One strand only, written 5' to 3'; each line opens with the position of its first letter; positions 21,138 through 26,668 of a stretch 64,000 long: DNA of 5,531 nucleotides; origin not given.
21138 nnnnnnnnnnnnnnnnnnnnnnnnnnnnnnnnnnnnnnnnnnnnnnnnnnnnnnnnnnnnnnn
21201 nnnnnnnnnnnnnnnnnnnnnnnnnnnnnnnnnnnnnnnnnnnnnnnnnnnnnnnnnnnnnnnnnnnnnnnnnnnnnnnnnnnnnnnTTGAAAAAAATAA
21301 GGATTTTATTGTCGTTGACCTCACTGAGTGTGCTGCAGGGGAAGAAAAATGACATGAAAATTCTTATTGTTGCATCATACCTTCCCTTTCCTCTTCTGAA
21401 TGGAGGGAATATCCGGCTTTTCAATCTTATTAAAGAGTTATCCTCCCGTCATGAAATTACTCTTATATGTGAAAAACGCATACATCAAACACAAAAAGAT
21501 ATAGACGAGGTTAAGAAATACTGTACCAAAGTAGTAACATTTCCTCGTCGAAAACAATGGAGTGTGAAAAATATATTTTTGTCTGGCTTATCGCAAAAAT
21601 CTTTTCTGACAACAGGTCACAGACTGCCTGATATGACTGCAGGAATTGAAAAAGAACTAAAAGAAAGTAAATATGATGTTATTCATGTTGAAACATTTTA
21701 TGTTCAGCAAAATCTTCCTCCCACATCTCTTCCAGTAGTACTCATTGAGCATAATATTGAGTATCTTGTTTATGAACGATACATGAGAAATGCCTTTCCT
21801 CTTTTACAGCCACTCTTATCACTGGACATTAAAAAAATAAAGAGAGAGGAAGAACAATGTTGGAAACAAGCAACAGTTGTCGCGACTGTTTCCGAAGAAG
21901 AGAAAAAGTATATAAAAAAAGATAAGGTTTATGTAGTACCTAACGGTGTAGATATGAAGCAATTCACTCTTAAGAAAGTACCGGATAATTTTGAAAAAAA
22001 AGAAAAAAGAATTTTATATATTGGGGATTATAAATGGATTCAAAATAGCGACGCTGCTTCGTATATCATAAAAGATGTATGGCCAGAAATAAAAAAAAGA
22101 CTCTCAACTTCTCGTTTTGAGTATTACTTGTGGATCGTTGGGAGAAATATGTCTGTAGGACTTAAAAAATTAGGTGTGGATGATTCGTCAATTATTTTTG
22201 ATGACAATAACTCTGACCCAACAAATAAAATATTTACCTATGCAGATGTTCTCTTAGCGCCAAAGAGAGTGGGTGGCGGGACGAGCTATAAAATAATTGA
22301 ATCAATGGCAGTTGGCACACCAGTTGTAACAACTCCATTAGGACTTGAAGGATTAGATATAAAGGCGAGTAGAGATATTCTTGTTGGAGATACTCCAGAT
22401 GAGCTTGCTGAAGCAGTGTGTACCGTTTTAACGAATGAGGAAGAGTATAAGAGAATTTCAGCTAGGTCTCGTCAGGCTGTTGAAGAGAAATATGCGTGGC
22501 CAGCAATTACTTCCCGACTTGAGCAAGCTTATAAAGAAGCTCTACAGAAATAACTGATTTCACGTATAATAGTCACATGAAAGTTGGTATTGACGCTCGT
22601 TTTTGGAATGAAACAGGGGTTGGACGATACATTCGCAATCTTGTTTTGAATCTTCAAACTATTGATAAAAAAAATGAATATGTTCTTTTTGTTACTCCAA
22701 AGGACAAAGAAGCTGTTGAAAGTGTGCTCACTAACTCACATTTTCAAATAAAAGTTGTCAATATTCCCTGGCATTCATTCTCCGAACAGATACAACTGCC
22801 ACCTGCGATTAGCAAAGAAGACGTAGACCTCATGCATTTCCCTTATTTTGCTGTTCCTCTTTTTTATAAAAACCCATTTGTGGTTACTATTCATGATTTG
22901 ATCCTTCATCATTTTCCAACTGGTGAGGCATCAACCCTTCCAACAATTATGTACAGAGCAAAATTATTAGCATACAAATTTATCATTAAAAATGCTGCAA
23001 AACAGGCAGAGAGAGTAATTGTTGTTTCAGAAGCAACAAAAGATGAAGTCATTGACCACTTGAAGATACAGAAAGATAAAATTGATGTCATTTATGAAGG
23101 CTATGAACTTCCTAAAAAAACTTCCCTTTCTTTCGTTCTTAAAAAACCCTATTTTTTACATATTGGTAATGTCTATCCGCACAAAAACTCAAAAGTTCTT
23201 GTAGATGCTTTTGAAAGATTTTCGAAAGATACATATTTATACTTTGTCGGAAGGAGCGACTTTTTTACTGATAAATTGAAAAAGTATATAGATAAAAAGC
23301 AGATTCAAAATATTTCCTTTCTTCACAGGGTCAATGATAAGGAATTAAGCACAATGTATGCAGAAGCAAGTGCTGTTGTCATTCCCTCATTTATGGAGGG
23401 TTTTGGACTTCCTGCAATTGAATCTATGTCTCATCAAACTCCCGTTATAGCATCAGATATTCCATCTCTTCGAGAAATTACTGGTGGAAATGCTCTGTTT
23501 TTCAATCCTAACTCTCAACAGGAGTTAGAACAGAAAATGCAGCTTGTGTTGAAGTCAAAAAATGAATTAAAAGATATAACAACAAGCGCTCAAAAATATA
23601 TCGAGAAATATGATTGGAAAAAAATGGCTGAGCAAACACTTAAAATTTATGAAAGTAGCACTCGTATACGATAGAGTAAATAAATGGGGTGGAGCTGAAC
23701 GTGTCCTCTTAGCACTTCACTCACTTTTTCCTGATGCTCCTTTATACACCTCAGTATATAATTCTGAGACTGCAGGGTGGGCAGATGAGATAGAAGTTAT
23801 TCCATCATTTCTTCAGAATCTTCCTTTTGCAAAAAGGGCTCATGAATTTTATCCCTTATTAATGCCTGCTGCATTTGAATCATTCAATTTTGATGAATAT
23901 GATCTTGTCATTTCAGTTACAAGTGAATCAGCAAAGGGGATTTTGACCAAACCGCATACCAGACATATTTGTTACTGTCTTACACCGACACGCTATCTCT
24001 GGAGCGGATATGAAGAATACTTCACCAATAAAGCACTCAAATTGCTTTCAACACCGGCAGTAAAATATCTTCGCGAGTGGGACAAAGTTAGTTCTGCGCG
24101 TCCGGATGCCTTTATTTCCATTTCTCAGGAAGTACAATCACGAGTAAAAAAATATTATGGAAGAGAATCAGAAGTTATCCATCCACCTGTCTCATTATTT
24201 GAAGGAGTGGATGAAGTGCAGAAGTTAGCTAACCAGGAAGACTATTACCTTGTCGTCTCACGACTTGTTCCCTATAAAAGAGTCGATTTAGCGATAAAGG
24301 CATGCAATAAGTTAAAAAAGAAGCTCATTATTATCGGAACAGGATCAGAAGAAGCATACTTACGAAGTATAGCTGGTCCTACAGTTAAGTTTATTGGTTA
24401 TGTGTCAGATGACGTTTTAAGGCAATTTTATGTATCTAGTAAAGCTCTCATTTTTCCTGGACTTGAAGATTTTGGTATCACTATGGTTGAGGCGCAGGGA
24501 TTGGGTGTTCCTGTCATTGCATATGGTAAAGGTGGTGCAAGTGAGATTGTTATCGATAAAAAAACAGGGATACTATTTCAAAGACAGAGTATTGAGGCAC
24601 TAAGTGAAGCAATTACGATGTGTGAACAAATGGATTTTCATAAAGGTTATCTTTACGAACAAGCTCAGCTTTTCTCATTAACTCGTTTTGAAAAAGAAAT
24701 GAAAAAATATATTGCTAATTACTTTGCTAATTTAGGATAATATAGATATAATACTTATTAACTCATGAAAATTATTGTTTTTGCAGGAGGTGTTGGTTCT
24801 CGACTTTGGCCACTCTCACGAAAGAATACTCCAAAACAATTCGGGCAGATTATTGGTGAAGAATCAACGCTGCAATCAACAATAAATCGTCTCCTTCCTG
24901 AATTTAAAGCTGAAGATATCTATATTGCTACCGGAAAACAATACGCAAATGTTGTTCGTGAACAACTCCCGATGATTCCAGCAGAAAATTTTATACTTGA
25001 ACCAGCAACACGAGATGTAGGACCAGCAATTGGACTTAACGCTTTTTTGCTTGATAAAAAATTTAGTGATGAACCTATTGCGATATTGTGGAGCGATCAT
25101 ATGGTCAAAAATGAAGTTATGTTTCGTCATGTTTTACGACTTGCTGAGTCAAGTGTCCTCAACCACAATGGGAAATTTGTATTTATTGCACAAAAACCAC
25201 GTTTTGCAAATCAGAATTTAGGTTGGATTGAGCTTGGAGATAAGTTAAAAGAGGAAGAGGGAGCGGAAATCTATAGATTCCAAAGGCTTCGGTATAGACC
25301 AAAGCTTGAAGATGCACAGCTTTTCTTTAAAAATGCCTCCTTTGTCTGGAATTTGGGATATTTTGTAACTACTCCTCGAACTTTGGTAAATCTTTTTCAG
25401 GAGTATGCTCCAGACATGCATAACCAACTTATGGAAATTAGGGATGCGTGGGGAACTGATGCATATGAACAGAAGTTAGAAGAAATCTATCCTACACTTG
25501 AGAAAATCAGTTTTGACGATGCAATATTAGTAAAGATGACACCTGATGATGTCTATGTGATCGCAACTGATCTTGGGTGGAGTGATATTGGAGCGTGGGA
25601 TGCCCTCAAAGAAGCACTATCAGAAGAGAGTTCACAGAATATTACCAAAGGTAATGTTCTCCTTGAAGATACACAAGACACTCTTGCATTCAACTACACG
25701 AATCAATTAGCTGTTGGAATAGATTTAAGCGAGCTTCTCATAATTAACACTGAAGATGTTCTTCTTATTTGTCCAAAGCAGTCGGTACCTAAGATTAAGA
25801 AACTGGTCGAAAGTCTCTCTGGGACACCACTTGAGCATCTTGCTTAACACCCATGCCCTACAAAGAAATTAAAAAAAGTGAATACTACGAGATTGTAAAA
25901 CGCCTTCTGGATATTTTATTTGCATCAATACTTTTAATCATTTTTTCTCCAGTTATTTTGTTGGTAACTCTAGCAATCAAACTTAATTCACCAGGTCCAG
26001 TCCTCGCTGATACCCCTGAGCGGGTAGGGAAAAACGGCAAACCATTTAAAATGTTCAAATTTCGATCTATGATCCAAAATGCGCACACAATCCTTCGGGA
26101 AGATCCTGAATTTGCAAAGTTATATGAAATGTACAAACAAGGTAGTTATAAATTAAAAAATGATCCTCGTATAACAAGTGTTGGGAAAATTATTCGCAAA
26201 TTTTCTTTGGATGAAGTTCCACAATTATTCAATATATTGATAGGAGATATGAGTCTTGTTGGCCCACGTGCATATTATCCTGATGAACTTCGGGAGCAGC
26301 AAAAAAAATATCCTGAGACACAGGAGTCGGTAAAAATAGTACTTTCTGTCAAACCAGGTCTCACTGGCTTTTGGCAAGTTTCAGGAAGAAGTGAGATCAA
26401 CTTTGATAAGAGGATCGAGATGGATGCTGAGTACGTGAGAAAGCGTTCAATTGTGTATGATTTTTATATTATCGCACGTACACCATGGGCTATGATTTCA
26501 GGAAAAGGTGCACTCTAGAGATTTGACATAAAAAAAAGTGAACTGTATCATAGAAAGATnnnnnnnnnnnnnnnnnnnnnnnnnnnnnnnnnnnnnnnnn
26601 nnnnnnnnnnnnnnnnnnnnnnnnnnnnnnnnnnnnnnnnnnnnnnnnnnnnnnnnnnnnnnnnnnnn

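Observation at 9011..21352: Dense lipid-linked glycosylation machinery: three GT-C membrane transferases, an ArnC-like GT2 and a Wzy_C ligase fusion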

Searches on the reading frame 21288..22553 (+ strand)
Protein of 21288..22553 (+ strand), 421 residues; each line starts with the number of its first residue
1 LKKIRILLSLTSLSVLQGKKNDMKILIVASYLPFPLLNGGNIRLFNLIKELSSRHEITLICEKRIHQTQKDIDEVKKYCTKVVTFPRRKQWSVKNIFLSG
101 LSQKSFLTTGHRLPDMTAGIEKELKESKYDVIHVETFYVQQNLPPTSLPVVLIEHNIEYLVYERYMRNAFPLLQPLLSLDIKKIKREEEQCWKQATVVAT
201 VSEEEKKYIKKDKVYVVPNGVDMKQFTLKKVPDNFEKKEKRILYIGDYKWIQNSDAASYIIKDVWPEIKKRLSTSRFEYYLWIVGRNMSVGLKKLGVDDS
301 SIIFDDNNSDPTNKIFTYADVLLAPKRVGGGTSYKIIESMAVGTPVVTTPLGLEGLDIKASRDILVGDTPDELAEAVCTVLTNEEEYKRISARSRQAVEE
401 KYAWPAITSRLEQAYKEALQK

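Call 6: search_protein_families(library=pfam, proteins=[window:21288-22553:+], max_evalue=0.001)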
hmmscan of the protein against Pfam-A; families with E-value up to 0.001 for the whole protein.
window:21288-22553:+ (421 aa): 4 families
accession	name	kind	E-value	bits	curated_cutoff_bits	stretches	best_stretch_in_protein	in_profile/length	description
PF13692.12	Glyco_trans_1_4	-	5.8e-18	65.9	27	1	240-383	2-142/142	Glycosyl transferases group 1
PF13439.12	Glyco_transf_4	-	1.8e-12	48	28.5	1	38-224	2-169/170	Glycosyltransferase Family 4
PF00534.26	Glycos_transf_1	-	2.4e-09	37.4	26.4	1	234-396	10-171/172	Glycosyl transferases group 1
PF13524.12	Glyco_trans_1_2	-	2.2e-07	31.3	25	1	315-406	43-137/144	Glycosyl transferase-like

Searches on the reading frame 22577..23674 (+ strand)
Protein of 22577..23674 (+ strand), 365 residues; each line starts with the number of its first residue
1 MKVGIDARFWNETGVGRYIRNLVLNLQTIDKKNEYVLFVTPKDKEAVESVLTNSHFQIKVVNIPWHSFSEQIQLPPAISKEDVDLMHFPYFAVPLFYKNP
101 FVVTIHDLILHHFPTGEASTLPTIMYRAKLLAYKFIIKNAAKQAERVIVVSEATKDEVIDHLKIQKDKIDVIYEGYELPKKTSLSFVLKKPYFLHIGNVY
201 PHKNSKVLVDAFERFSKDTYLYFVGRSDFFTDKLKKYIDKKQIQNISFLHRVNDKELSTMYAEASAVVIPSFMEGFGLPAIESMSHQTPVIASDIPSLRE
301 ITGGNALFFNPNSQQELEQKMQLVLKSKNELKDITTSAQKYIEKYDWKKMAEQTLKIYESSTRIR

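Call 6: search_protein_families(library=pfam, proteins=[window:22577-23674:+], max_evalue=0.001)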
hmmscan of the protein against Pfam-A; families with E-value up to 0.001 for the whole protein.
window:22577-23674:+ (365 aa): 5 families
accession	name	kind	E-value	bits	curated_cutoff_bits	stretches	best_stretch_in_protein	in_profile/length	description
PF00534.26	Glycos_transf_1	-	1.2e-28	100.2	26.4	1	185-340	10-171/172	Glycosyl transferases group 1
PF13692.12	Glyco_trans_1_4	-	1.5e-23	84.1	27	1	191-326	2-141/142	Glycosyl transferases group 1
PF13439.12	Glyco_transf_4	-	2.8e-16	60.4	28.5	1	14-177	3-167/170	Glycosyltransferase Family 4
PF20706.3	GT4-conflict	-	1.2e-07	31.6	26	1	251-294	269-312/385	Family 4 Glycosyltransferase in conflict systems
PF13579.12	Glyco_trans_4_4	-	0.0001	23.1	29.7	1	14-173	2-156/158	Glycosyl transferase 4-like domain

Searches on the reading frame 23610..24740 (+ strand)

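Call 6: search_protein_families(library=pfam, proteins=[window:23610-24740:+], max_evalue=0.001)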
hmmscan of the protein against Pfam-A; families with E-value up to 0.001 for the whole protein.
window:23610-24740:+ (376 aa): 4 families
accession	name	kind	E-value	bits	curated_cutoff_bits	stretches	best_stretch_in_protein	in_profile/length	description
PF00534.26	Glycos_transf_1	-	4e-28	98.5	26.4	1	204-338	9-155/172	Glycosyl transferases group 1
PF13692.12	Glyco_trans_1_4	-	1.4e-22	80.9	27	1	213-336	4-137/142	Glycosyl transferases group 1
PF20706.3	GT4-conflict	-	4.8e-06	26.3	26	1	175-317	161-323/385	Family 4 Glycosyltransferase in conflict systems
PF13439.12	Glyco_transf_4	-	7e-06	26.6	28.5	1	26-195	1-167/170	Glycosyltransferase Family 4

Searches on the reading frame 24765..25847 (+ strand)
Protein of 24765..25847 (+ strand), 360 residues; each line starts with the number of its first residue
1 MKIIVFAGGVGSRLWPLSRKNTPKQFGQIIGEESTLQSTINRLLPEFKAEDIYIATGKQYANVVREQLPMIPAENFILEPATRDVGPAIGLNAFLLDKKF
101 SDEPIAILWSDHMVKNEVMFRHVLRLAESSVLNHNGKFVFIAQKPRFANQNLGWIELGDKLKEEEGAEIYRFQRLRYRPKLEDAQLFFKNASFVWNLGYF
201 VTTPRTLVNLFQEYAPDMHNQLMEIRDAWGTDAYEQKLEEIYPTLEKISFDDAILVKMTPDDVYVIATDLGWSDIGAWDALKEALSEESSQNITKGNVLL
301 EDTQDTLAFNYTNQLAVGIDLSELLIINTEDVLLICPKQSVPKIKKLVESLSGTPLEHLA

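Call 6: search_protein_families(library=pfam, proteins=[window:24765-25847:+], max_evalue=0.001)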
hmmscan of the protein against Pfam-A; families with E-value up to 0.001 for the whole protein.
window:24765-25847:+ (360 aa): 3 families
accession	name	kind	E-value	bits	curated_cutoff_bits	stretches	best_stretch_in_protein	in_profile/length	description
PF00483.29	NTP_transferase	-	6.5e-23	82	21.2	1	3-287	2-241/245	Nucleotidyl transferase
PF22640.1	ManC_GMP_beta-helix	-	2.1e-05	24.8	27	1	313-351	17-55/55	MannoseP isomerase/GMP-like beta-helix domain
PF12804.13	NTP_transf_3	-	0.00069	20.3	27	0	4-128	2-112/160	MobA-like NTP transferase domain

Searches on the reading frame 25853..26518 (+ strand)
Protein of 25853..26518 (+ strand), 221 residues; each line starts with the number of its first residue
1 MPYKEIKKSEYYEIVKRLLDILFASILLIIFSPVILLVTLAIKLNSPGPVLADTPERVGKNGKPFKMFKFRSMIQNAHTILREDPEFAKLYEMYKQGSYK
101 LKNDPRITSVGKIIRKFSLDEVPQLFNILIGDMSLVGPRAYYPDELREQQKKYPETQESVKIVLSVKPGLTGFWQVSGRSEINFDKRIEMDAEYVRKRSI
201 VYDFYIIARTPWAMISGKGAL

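Call 48: search_protein_families(library=pfam, proteins=[window:25853-26518:+], max_evalue=0.001)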
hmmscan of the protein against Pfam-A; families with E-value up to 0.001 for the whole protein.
window:25853-26518:+ (221 aa): 1 family
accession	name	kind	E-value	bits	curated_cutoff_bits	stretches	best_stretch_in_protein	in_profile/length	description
PF02397.22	Bac_transf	-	1.5e-61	207.5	27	1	16-215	1-178/179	Bacterial sugar transferase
